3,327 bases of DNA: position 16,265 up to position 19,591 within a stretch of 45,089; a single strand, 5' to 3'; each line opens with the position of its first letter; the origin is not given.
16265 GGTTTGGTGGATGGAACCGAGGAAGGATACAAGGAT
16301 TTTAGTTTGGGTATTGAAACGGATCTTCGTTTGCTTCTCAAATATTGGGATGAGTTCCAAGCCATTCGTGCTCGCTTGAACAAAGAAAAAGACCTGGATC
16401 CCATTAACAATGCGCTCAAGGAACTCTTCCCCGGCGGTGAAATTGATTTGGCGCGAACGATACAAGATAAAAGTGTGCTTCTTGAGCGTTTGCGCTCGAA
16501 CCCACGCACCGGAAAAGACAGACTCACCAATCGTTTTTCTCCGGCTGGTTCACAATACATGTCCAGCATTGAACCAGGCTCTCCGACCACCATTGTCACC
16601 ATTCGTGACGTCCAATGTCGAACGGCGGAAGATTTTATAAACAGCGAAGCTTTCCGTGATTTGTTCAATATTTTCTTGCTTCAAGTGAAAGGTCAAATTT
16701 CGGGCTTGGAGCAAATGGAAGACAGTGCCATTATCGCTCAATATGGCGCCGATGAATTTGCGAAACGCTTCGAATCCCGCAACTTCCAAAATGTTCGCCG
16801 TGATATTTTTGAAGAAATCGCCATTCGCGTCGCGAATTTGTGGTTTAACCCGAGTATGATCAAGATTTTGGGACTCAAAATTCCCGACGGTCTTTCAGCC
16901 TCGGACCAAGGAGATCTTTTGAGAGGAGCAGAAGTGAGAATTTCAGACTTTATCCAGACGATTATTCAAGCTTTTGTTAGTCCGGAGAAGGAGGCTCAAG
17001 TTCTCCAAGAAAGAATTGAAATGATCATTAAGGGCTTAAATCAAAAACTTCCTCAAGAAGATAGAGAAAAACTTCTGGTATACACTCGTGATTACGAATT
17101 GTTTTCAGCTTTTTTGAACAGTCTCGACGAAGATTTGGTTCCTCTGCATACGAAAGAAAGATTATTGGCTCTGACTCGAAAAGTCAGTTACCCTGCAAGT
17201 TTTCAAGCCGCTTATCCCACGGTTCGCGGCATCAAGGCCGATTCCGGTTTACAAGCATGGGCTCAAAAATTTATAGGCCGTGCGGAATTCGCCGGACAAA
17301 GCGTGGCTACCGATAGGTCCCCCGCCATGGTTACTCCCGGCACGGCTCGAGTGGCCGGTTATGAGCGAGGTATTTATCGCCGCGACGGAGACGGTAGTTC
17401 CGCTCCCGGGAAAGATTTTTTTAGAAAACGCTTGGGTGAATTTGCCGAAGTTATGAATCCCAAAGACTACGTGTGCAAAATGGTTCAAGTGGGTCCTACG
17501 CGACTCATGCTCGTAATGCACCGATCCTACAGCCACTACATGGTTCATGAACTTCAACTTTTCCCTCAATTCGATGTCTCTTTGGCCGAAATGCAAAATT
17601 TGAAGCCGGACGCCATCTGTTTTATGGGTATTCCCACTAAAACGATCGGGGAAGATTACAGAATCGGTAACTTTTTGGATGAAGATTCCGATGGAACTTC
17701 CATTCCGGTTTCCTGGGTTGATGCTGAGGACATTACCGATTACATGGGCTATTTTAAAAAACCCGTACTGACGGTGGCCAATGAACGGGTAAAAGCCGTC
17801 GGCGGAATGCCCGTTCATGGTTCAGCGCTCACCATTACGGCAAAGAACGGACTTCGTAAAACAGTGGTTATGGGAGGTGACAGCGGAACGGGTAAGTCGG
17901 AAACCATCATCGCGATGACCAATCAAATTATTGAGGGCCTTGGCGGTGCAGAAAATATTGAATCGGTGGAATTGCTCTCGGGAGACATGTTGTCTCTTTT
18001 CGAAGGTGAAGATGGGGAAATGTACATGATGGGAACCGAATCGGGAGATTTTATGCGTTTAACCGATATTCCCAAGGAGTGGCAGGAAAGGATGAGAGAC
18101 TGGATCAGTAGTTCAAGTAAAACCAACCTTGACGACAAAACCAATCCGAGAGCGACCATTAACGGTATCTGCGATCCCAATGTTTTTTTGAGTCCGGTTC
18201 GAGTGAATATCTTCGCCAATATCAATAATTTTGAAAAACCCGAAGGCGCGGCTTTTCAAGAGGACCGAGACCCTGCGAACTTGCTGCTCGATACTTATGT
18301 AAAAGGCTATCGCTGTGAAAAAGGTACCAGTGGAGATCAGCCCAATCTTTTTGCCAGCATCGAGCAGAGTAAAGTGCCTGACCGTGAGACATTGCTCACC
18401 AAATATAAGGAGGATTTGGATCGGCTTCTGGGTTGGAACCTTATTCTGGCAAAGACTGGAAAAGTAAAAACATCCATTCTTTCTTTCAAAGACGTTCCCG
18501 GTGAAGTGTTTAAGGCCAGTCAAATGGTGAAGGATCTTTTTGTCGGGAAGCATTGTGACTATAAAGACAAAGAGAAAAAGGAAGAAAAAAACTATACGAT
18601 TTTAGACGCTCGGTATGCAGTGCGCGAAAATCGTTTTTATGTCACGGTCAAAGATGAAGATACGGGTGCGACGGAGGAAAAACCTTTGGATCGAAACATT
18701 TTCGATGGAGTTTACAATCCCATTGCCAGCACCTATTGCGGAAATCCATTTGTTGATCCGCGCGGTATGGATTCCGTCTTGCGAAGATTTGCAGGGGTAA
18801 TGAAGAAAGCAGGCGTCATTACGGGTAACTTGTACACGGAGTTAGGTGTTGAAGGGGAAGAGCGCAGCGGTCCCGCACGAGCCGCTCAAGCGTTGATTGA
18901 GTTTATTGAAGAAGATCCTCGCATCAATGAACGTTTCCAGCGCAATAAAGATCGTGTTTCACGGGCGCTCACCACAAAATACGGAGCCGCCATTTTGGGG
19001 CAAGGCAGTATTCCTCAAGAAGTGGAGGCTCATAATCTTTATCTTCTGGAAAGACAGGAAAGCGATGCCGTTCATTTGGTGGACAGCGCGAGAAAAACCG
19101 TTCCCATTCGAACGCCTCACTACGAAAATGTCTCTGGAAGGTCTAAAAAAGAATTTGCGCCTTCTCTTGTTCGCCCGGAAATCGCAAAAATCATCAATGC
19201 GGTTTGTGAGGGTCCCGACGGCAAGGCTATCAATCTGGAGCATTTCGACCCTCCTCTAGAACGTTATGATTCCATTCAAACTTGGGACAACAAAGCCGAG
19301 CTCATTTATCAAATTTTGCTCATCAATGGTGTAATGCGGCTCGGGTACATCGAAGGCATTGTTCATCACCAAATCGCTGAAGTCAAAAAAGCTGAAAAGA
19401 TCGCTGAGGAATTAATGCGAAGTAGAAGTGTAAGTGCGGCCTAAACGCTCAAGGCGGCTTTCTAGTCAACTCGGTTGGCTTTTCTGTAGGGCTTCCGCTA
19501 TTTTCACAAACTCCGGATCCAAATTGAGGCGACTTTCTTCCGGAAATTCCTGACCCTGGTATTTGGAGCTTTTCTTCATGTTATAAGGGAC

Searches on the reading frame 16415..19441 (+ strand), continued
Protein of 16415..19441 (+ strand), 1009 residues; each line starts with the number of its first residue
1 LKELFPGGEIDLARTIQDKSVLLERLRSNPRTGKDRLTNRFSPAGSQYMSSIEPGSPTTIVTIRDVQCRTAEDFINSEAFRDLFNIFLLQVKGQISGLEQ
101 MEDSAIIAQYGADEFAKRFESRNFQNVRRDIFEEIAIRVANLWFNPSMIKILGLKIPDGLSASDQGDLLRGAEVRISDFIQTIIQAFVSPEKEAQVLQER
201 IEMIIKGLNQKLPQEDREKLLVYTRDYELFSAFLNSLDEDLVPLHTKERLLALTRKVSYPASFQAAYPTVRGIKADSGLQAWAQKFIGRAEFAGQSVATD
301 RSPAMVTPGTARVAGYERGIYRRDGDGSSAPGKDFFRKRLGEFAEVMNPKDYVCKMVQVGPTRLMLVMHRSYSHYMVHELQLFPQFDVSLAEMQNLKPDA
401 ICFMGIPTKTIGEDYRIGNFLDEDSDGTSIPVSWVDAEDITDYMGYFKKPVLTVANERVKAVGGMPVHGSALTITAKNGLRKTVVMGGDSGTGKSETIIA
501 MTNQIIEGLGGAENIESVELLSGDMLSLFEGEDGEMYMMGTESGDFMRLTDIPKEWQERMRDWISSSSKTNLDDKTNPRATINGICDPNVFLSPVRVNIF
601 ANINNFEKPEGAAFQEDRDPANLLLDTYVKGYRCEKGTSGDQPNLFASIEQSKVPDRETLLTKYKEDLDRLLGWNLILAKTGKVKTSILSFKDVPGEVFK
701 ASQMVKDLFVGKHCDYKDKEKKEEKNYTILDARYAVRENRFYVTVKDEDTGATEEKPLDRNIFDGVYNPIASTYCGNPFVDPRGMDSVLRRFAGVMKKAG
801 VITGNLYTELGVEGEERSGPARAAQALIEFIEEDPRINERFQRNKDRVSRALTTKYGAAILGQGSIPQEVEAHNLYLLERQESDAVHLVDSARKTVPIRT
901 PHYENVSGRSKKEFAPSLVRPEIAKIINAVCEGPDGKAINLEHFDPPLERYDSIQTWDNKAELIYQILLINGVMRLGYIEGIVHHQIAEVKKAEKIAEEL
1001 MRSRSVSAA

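Call 80: find_encoding_contigs(protein=P0164, flank=6000, max_places=1)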
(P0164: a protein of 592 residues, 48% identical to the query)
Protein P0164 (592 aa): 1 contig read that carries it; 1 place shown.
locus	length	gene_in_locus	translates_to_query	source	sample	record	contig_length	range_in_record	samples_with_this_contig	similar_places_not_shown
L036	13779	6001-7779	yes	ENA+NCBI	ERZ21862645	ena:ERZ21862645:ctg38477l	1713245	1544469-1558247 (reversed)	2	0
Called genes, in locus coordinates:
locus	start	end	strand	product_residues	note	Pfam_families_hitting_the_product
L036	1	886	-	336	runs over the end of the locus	PF21948:LplA-B_cat, PF03099:BPL_LplA_LipB, PF10437:Lip_prot_lig_C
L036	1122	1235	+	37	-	PF00370:FGGY_N (weak)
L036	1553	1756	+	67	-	PF00370:FGGY_N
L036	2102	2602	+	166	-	PF02782:FGGY_C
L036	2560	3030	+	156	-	PF02367:TsaE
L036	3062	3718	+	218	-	PF00753:Lactamase_B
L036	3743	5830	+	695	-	PF00672:HAMP (weak), PF00015:MCPsignal, PF13682:CZB (weak)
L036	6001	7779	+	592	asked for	-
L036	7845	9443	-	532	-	PF05547:Peptidase_M6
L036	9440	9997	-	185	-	PF07719:TPR_2 (faint)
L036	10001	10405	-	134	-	PF00583:Acetyltransf_1, PF13673:Acetyltransf_10, PF13508:Acetyltransf_7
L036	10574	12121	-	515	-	PF12796:Ank_2, PF00023:Ank (weak), PF13857:Ank_5 (weak), PF13637:Ank_4, PF12796:Ank_2, PF13637:Ank_4, PF12796:Ank_2, PF12796:Ank_2, +6 more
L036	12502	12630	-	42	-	-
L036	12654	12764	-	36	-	-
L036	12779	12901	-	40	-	-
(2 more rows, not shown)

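Call 81: find_encoding_contigs(protein=P0113, flank=6000, max_places=1)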
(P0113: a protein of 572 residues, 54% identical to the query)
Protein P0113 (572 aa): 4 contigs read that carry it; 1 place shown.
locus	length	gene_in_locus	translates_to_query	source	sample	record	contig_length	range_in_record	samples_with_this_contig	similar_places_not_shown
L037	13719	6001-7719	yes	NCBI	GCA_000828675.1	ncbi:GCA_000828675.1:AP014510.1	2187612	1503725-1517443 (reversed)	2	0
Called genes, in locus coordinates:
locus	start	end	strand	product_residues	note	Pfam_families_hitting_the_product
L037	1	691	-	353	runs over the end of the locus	PF03054:tRNA_Me_trans, PF20259:tRNA_Me_trans_M, PF20258:tRNA_Me_trans_C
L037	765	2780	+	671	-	PF00497:SBP_bac_3, PF08668:HDOD (faint), PF13487:HD_5, PF01966:HD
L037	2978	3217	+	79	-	PF01206:TusA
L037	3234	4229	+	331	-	PF04143:Sulf_transp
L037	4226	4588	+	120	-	PF02635:DsrE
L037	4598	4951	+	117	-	-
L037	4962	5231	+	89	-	PF04077:DsrH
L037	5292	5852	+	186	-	PF01022:HTH_5 (weak), PF09339:HTH_IclR (faint), PF01206:TusA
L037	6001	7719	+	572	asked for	-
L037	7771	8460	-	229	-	PF01694:Rhomboid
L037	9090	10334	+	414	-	PF13433:Peripla_BP_5, PF13458:Peripla_BP_6, PF01094:ANF_receptor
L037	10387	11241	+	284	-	PF02653:BPD_transp_2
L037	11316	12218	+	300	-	PF02653:BPD_transp_2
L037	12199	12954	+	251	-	PF00005:ABC_tran, PF12399:BCA_ABC_TP_C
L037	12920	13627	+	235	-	PF00005:ABC_tran, PF02463:SMC_N (faint), PF13304:AAA_21 (faint), PF13401:AAA_22 (weak)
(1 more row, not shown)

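Call 83: search_solved_structures(query=L023:4833-6017:-, max_evalue=1e-10, show_alignments=2)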
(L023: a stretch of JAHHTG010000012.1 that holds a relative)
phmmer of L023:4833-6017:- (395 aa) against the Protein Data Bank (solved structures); distinct sequences matched with E-value up to 1e-10: 42.
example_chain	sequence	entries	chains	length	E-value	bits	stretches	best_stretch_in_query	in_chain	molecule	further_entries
3rq1_A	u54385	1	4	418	1e-54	189.6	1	12-391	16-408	Aminotransferase class I and II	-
4emy_A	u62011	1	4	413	6.7e-46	160.5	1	31-391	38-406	Aminotransferase class I and II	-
8e9n_A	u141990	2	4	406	1.3e-14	57.6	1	14-301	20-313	Aspartate aminotransferase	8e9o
3k7y_A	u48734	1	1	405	9.7e-14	54.7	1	13-272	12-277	Aspartate aminotransferase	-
8e9l_A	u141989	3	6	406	1.4e-13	54.1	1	14-301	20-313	Aspartate aminotransferase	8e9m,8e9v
8e9r_A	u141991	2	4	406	3.1e-13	53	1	14-301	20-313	Aspartate aminotransferase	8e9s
8e9c_A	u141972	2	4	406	3.2e-13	53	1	14-301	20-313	Aspartate aminotransferase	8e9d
1ahe_A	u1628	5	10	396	4.7e-13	52.5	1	14-300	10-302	ASPARTATE AMINOTRANSFERASE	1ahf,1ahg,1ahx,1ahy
8e9j_A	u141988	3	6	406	5e-13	52.4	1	14-300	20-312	Aspartate aminotransferase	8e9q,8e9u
1b4x_A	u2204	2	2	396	7.8e-13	51.7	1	14-301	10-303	ASPARTATE AMINOTRANSFERASE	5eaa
4eff_A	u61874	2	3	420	9.4e-13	51.5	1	17-291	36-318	Aromatic-amino-acid aminotransferase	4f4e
1toe_A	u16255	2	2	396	1.2e-12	51.2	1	14-300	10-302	Aspartate aminotransferase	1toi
2d5y_A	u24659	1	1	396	1.5e-12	50.8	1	14-301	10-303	Aspartate aminotransferase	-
1aaw_A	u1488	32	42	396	1.5e-12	50.8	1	14-301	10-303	ASPARTATE AMINOTRANSFERASE | ASPARTATE AMINOTRANSFERASE (2.6.1.1) | Aspartate transaminase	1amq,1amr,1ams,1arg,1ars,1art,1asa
1qir_A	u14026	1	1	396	1.5e-12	50.8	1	14-301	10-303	ASPARTATE AMINOTRANSFERASE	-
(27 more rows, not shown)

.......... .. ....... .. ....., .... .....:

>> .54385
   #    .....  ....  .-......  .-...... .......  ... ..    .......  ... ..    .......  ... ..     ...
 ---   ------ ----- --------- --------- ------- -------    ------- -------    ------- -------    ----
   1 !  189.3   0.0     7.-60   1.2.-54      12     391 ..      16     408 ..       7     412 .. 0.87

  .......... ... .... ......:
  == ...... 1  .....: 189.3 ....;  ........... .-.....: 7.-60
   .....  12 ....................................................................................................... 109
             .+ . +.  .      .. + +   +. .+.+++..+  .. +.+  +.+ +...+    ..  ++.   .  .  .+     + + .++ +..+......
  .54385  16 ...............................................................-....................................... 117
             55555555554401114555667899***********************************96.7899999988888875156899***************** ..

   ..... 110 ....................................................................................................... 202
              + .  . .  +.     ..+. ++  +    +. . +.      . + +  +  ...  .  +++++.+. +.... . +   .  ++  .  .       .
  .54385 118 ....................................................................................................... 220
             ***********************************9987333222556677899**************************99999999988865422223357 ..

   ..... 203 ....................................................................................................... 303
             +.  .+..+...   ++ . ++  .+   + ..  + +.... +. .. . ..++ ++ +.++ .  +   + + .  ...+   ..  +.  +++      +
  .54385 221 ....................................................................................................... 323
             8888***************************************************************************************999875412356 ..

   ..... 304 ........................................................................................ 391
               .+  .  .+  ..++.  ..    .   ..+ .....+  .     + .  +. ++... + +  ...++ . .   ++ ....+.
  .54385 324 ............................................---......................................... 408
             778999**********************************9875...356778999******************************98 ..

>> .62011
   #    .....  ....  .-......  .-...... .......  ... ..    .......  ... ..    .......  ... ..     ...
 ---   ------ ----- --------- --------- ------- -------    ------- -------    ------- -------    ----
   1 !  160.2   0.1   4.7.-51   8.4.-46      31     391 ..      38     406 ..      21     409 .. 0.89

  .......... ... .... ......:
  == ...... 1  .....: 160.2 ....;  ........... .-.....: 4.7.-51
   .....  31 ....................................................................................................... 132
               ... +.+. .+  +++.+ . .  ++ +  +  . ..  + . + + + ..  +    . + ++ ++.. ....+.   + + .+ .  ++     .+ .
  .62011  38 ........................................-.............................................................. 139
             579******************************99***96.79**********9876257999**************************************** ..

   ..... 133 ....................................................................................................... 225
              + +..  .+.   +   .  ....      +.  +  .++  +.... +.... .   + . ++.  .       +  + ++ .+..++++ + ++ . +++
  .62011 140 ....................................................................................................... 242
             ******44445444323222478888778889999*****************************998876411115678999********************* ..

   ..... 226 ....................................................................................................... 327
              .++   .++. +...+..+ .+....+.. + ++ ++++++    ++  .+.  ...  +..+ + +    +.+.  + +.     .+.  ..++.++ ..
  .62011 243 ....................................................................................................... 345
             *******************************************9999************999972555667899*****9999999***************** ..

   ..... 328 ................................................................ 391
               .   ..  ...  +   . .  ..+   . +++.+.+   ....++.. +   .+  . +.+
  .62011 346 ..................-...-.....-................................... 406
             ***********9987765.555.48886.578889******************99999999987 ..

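Call 90: find_homologous_proteins(query=L027:1579-2748:-, max_evalue=1e-20)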
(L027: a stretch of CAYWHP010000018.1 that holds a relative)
Query L027:1579-2748:- (390 aa): 5976 proteins with E <= 1e-20 among 8000 candidates; the best 120 are listed.
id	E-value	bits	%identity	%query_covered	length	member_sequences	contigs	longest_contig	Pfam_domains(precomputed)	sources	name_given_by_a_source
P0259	5.8e-260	880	100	100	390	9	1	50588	PF00155.28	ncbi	-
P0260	6.6e-154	531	65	94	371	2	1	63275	PF00155.28,PF00266.26,PF01212.28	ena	-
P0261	9.7e-151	520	64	94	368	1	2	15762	PF00155.28,PF00266.26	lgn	-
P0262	2.7e-149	516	62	94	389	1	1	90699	PF00155.28,PF00266.26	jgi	jgi:aspartate/methionine/tyrosine aminotransferase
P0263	4.1e-149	515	62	94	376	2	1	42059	PF00155.28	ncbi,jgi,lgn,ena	ncbi:MAG: aminotransferase class I/II-fold pyridoxal phosphate-dependent enzyme [Bacteroidales bacte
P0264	1.9e-148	513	62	94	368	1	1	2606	PF00155.28,PF00266.26,PF01053.27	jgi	jgi:aspartate/methionine/tyrosine aminotransferase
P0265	4.3e-148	512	62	94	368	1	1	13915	PF00155.28,PF00266.26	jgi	-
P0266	2.4e-147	509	63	94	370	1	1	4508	PF00155.28,PF00266.26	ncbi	-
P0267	3.0e-147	509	62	94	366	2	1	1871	PF00155.28,PF00266.26,PF01053.27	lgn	-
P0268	4.9e-147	508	62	94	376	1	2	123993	PF00155.28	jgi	-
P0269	8.9e-147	507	62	94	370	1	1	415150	PF00155.28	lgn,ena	-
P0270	2.5e-146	506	61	98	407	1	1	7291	PF00155.28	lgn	-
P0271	1.8e-145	503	60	95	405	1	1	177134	PF00155.28,PF00266.26,PF01053.27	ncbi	-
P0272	4.8e-145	502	60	95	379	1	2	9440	PF00155.28,PF00266.26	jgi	jgi:aspartate/methionine/tyrosine aminotransferase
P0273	6.5e-145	501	61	93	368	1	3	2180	PF00155.28,PF00266.26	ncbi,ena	-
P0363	3.0e-105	371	47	94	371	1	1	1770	PF00155.28,PF00266.26,PF01053.27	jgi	jgi:aspartate/methionine/tyrosine aminotransferase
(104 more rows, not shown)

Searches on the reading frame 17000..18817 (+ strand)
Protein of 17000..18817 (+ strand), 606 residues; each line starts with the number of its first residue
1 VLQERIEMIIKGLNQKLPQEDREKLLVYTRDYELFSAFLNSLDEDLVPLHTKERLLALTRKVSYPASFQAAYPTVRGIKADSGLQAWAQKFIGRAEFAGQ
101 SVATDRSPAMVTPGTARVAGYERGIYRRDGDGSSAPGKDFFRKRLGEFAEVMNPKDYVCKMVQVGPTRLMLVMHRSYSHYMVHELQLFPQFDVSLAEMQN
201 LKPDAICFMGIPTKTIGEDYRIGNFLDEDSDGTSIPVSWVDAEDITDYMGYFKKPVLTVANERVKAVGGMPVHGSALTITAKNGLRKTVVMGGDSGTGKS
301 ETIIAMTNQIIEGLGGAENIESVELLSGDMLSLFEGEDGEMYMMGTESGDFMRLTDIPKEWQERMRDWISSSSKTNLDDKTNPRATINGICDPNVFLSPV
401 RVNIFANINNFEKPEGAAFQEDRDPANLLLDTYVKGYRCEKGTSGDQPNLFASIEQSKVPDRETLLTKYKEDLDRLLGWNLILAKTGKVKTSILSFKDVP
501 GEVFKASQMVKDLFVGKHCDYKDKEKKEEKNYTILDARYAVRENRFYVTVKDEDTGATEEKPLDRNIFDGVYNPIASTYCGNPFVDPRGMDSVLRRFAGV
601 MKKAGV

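Call 36: search_protein_families(library=pfam, proteins=[window:17000-18600:+], max_evalue=0.1)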
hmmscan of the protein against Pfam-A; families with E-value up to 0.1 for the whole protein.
window:17000-18600:+ (533 aa): 2 families
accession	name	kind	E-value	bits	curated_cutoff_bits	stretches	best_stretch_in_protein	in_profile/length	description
PF01293.25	PEPCK_ATP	-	0.00054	19.2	26.5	1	246-300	173-224/465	Phosphoenolpyruvate carboxykinase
PF00367.25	PTS_EIIB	-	0.0033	17.2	27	1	309-324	2-17/34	phosphotransferase system, EIIB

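Call 48: search_solved_structures(query=A3, max_evalue=1, show_alignments=3)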
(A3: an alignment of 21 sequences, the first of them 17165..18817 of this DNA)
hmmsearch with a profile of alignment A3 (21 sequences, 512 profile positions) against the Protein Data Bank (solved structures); distinct sequences matched with E-value up to 1: 45.
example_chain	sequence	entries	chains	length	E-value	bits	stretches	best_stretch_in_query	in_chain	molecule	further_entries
1j3b_A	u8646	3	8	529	0.00032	23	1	185-239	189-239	ATP-dependent phosphoenolpyruvate carboxykinase | Phosphoenolpyruvate carboxykinase [ATP]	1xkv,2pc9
2qmh_A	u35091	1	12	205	0.013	17.7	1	227-279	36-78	HPr kinase/phosphorylase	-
1jb1_A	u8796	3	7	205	0.013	17.7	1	227-279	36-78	HPRK PROTEIN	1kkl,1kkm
1ii2_A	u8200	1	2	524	0.034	16.3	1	185-239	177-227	PHOSPHOENOLPYRUVATE CARBOXYKINASE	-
1yzk_A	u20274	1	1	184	0.037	16.2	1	212-247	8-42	Ras-related protein Rab-11A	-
5fbl_B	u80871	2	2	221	0.062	15.4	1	221-247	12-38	Ras-related protein Rab-11A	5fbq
5fbr_B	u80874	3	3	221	0.063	15.4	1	221-247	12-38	Ras-related protein Rab-11A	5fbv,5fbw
1oiv_A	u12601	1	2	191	0.078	15.1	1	224-247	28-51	RAS-RELATED PROTEIN RAB-11A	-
1oiw_A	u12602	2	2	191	0.079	15.1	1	224-247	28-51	RAS-RELATED PROTEIN RAB-11A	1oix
4ojk_A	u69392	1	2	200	0.089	14.9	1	226-247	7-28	Ras-related protein Rab-11B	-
5jcz_A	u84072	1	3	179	0.091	14.9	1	225-247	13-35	Ras-related protein Rab-11A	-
2f9l_A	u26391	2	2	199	0.092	14.9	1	226-247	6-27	RAB11B, member RAS oncogene family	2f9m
6l8d_A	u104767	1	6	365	0.1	14.7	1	225-247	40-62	Magnesium-chelatase subunit ChlI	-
4uj3_A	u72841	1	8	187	0.11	14.6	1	225-247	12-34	RAS-RELATED PROTEIN RAB-11A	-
4uj5_A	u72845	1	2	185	0.12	14.6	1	226-247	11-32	RAS-RELATED PROTEIN RAB-11A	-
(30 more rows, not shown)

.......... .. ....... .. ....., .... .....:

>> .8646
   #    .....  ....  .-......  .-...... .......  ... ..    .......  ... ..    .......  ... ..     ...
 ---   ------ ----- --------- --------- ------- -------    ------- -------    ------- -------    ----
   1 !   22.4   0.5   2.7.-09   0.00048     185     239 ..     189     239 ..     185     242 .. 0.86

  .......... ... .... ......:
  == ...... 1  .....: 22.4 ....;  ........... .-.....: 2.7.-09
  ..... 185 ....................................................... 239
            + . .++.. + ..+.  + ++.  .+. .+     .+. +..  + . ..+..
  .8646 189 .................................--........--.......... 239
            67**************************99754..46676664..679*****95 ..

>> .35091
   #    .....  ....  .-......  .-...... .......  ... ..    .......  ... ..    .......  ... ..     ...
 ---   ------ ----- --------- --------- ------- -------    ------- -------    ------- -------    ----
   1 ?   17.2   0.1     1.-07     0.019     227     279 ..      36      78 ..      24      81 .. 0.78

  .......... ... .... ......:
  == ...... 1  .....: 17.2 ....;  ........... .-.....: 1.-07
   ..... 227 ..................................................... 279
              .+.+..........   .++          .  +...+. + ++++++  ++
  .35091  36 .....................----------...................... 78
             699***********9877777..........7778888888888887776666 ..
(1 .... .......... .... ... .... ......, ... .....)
